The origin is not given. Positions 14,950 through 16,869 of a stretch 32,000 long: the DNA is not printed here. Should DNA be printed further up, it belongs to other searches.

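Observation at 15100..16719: Orphan 539-aa extracellular protein with paired cysteines and a Tyr-rich C-terminal half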

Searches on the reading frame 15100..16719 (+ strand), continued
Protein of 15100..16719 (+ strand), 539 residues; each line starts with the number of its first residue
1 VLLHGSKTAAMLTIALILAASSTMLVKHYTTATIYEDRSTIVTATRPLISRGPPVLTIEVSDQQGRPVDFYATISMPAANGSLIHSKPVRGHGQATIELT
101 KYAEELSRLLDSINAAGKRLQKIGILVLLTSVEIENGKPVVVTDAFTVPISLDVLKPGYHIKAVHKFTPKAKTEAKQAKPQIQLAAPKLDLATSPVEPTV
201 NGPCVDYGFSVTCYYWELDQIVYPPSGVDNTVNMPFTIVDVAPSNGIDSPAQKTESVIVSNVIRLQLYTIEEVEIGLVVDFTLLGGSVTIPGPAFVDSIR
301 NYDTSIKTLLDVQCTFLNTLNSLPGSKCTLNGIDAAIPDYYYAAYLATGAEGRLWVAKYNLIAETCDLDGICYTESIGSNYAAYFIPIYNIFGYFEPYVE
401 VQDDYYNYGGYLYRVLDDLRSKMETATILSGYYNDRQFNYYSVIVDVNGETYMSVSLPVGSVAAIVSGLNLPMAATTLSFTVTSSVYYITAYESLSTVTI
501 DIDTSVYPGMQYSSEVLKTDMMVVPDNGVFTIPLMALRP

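Call 61: find_encoding_contigs(protein=P0032, flank=8000, max_places=2)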
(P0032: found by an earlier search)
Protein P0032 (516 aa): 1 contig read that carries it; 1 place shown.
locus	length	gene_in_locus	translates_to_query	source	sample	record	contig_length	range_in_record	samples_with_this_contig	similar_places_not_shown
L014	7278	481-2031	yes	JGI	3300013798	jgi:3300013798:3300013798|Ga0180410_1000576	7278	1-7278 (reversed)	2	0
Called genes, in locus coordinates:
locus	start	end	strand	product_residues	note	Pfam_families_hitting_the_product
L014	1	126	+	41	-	?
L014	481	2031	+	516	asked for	-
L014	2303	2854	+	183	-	-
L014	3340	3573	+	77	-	-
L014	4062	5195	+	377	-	PF01497:Peripla_BP_2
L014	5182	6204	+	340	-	PF01032:FecCD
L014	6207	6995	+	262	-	PF00005:ABC_tran, PF13304:AAA_21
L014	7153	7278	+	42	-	?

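Call 76: list_cluster_members(proteins=[P0010, P0002, P0005, P0008, P0009, P0013, P0015, P0027, P0019, P0024])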
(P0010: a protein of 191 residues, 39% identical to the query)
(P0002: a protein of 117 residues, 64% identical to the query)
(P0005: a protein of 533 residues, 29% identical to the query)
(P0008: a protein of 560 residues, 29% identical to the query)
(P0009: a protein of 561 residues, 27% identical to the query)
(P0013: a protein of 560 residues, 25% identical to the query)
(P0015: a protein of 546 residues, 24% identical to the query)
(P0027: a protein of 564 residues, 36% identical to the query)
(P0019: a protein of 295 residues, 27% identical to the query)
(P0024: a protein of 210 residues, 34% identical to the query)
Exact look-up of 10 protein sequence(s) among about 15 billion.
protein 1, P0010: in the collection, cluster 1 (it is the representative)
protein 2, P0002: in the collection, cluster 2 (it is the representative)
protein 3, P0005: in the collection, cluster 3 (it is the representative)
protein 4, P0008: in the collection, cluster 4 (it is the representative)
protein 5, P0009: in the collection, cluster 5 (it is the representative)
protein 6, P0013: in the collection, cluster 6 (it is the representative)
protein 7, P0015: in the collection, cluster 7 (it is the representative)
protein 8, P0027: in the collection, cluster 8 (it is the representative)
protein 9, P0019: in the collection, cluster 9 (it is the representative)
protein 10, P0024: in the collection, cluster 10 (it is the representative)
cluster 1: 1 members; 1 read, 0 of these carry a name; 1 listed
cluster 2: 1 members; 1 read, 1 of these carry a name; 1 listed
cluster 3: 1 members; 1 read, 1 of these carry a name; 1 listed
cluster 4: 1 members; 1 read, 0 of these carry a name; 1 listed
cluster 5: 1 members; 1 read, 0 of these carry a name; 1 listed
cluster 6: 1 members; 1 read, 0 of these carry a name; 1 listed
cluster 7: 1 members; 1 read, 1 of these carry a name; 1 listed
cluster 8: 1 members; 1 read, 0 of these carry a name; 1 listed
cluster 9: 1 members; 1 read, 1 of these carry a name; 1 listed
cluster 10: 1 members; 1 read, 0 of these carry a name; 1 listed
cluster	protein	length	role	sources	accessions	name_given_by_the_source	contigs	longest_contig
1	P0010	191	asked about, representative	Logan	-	-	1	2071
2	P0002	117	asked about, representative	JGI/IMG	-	hypothetical protein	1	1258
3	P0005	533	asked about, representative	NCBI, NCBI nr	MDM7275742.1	MAG: hypothetical protein P3X22_006480 [Thermoprotei archaeon] | hypothetical protein [Thermoprotei archaeon]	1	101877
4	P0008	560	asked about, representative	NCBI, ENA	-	-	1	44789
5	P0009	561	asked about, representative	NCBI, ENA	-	-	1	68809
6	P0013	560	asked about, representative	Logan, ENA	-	-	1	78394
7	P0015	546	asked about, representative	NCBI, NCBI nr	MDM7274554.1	MAG: hypothetical protein P3X22_000285 [Thermoprotei archaeon] | hypothetical protein [Thermoprotei archaeon]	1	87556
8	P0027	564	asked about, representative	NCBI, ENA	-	-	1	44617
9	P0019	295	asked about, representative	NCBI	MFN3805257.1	MAG: hypothetical protein ACK4SY_09390, partial [Pyrobaculum sp.]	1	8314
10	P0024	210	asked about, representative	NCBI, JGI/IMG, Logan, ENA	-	-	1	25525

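Call 78: search_protein_families(library=padloc, proteins=[window:15100-16716:+], max_evalue=0.01)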
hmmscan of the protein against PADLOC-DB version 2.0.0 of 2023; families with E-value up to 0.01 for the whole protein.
window:15100-16716:+ (539 aa): 0 families

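Call 84: find_encoding_contigs(protein=P0007, flank=6000, max_places=1)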
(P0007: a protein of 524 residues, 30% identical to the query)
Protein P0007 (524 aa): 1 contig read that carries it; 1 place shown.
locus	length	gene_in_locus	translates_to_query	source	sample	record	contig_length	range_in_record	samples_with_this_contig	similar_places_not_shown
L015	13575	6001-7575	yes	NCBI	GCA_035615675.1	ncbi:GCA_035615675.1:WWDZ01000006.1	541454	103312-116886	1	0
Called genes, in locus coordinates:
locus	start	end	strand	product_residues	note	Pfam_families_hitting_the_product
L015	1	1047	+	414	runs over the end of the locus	PF02771:Acyl-CoA_dh_N, PF02770:Acyl-CoA_dh_M, PF00441:Acyl-CoA_dh_1, PF22924:ACOX_C_alpha1 (weak), PF08028:Acyl-CoA_dh_2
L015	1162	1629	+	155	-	PF00127:Copper-bind (faint), PF13473:Cupredoxin_1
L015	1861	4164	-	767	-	-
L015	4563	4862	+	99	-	PF01022:HTH_5, PF12840:HTH_20 (weak), PF21476:PF0610-like_N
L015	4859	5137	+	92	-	-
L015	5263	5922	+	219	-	PF01810:LysE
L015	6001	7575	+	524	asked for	-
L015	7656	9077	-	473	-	PF01554:MatE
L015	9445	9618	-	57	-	-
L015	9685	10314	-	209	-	-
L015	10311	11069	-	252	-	-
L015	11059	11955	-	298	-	PF00005:ABC_tran, PF13304:AAA_21 (faint)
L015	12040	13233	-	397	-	PF00999:Na_H_Exchanger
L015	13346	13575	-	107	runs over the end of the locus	PF00581:Rhodanese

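Call 85: find_encoding_contigs(protein=P0021, flank=6000, max_places=1)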
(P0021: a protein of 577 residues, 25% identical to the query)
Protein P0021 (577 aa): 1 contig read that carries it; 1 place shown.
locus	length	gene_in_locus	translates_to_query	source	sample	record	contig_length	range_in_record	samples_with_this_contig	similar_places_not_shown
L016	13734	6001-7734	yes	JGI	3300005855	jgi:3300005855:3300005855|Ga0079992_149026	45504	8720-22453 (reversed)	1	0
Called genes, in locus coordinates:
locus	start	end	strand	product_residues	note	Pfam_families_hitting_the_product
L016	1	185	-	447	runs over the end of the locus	PF02492:cobW (weak)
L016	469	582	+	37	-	-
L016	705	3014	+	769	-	PF02516:STT3, PF21436:STT3-PglB_core (weak)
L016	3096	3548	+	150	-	-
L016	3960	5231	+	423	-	PF01676:Metalloenzyme, PF10143:PhosphMutase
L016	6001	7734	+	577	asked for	-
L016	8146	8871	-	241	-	-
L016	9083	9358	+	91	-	PF01199:Ribosomal_L34e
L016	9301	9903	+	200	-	PF13189:Cytidylate_kin2, PF13671:AAA_33 (weak), PF02224:Cytidylate_kin, PF13207:AAA_17, PF13238:AAA_18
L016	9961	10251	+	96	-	-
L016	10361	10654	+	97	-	PF08068:DKCLD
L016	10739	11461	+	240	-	PF01509:TruB_N, PF21238:Pus10_C (weak), PF16198:TruB_C_2, PF01472:PUA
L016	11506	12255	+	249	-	PF02535:Zip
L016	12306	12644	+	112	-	-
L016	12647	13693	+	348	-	PF01992:vATP-synt_AC39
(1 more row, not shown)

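Call 86: find_encoding_contigs(protein=P0013, flank=6000, max_places=1)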
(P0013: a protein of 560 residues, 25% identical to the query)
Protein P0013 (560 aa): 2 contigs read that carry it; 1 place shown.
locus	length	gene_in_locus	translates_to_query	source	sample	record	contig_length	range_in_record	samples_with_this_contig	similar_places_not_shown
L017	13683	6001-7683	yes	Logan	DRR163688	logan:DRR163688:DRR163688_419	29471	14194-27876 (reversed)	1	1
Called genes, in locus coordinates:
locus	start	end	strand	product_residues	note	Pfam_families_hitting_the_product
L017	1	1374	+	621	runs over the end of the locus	PF23545:Zn_ribbon_HMPTM, PF04055:Radical_SAM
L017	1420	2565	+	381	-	PF04055:Radical_SAM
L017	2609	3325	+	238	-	PF00753:Lactamase_B, PF13483:Lactamase_B_3 (faint), PF12706:Lactamase_B_2 (weak), PF00753:Lactamase_B (weak)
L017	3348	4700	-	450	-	PF01546:Peptidase_M20, PF07687:M20_dimer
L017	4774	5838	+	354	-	PF04055:Radical_SAM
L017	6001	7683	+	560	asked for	-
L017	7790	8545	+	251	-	PF01810:LysE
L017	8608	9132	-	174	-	-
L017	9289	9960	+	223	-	PF13237:Fer4_10 (weak), PF13247:Fer4_11, PF13187:Fer4_9 (weak), PF12797:Fer4_2 (weak), PF12837:Fer4_6, PF13237:Fer4_10 (weak), PF00037:Fer4, PF12838:Fer4_7 (weak), +4 more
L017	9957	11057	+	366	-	-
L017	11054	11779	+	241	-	PF04879:Molybdop_Fe4S4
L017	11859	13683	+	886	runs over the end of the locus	PF00384:Molybdopterin, PF01568:Molydop_binding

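Call 87: search_protein_families(library=pfam, proteins=[L004:3172-4158:-, L004:4185-4688:+, L010:9074-9823:-, L010:8572-9117:+, L010:11633-12628:-, L010:12647-13180:-, L009:6154-7488:-, L008:7152-7904:+, L008:8026-8364:+, L005:6002-6772:-], max_evalue=0.0001)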
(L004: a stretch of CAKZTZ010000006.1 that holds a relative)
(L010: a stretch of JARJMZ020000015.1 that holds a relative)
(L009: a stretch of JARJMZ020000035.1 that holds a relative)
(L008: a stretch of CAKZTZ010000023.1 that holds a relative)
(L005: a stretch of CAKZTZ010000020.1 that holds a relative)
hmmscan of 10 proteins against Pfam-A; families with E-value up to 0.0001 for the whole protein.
L004:3172-4158:- (328 aa): 3 families
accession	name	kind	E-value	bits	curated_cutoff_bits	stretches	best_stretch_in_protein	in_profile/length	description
PF00589.27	Phage_integrase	-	6.9e-33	114.3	27.1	1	121-273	6-170/172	Phage integrase family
PF13495.12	Phage_int_SAM_4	-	3.6e-08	34.1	27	0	31-77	13-58/85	Phage integrase, N-terminal SAM-like domain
PF02899.23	Phage_int_SAM_1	-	1.6e-06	28.7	22.3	1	30-98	12-79/83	Phage integrase, N-terminal SAM-like domain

L004:4185-4688:+ (167 aa): 0 families

L010:9074-9823:- (249 aa): 0 families

L010:8572-9117:+ (181 aa): 0 families

L010:11633-12628:- (331 aa): 2 families
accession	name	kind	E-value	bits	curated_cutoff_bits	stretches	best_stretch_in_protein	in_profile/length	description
PF12706.13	Lactamase_B_2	-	7.8e-07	29.3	27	1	33-147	35-171/200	Beta-lactamase superfamily domain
PF07521.17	RMMBL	-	8.6e-05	22.9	21.6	0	270-320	7-58/63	Zn-dependent metallo-hydrolase RNA specificity domain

L010:12647-13180:- (177 aa): 1 family
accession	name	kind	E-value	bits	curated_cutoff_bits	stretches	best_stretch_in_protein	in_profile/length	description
PF00719.24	Pyrophosphatase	-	2.5e-61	206.4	23.5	1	19-173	1-152/153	Inorganic pyrophosphatase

L009:6154-7488:- (444 aa): 3 families
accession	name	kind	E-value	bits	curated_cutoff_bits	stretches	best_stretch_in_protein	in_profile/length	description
PF00152.25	tRNA-synt_2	-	2.5e-87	293.3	25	1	120-438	3-307/308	tRNA synthetases class II (D, K and N)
PF01336.31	tRNA_anti-codon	-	7.5e-15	55.1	27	1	22-100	1-75/75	OB-fold nucleic acid binding domain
PF01409.25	tRNA-synt_2d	-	2.2e-05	24.5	19.8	0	207-261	104-158/246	tRNA synthetases class II core domain (F)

L008:7152-7904:+ (250 aa): 1 family
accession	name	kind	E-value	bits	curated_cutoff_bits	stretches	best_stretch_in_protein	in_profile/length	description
PF00156.33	Pribosyltran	-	2.3e-18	66.4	26.3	1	113-237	23-152/158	Phosphoribosyl transferase domain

L008:8026-8364:+ (112 aa): 0 families

L005:6002-6772:- (256 aa): 1 family
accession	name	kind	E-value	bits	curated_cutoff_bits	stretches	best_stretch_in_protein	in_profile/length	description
PF00254.34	FKBP_C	-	2.6e-08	34.5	21.1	1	4-90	6-75/94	FKBP-type peptidyl-prolyl cis-trans isomerase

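Call 99: find_encoding_contigs(protein=P0053, flank=10000, max_places=2)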
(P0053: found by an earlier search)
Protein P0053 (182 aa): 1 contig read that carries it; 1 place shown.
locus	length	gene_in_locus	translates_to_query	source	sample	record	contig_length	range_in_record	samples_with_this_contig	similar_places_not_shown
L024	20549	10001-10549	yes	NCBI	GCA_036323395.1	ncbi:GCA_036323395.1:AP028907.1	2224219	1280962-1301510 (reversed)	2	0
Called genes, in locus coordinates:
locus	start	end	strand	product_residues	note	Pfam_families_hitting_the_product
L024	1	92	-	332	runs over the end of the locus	PF19300:BPD_transp_1_N, PF00528:BPD_transp_1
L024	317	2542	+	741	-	PF00496:SBP_bac_5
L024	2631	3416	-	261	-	PF00005:ABC_tran, PF13304:AAA_21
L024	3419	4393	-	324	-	PF01032:FecCD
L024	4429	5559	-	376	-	PF01497:Peripla_BP_2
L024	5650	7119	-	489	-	PF00324:AA_permease, PF13520:AA_permease_2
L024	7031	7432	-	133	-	-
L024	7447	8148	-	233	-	PF03537:Glyco_hydro_114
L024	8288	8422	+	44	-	-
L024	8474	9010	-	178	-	-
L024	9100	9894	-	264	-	-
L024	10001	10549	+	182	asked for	PF00293:NUDIX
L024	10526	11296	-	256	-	-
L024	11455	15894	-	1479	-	-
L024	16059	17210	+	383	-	PF00155:Aminotran_1_2 (faint), PF00282:Pyridoxal_deC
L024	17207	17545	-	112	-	PF00708:Acylphosphatase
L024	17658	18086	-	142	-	PF01850:PIN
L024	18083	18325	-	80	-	-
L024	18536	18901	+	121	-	PF00005:ABC_tran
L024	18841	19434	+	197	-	PF00005:ABC_tran (weak), PF13304:AAA_21 (weak)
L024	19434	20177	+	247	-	PF01061:ABC2_membrane, PF12698:ABC2_membrane_3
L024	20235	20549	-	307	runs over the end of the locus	PF02775:TPP_enzyme_C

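Call 102: search_protein_families(library=pfam, proteins=[L024:9100-9894:-, L024:8474-9010:-, L024:7031-7432:-], max_evalue=0.1)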
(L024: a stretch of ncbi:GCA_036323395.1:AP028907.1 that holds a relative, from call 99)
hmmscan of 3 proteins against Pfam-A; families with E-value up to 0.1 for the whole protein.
L024:9100-9894:- (264 aa): 0 families

L024:8474-9010:- (178 aa): 0 families

L024:7031-7432:- (133 aa): 0 families
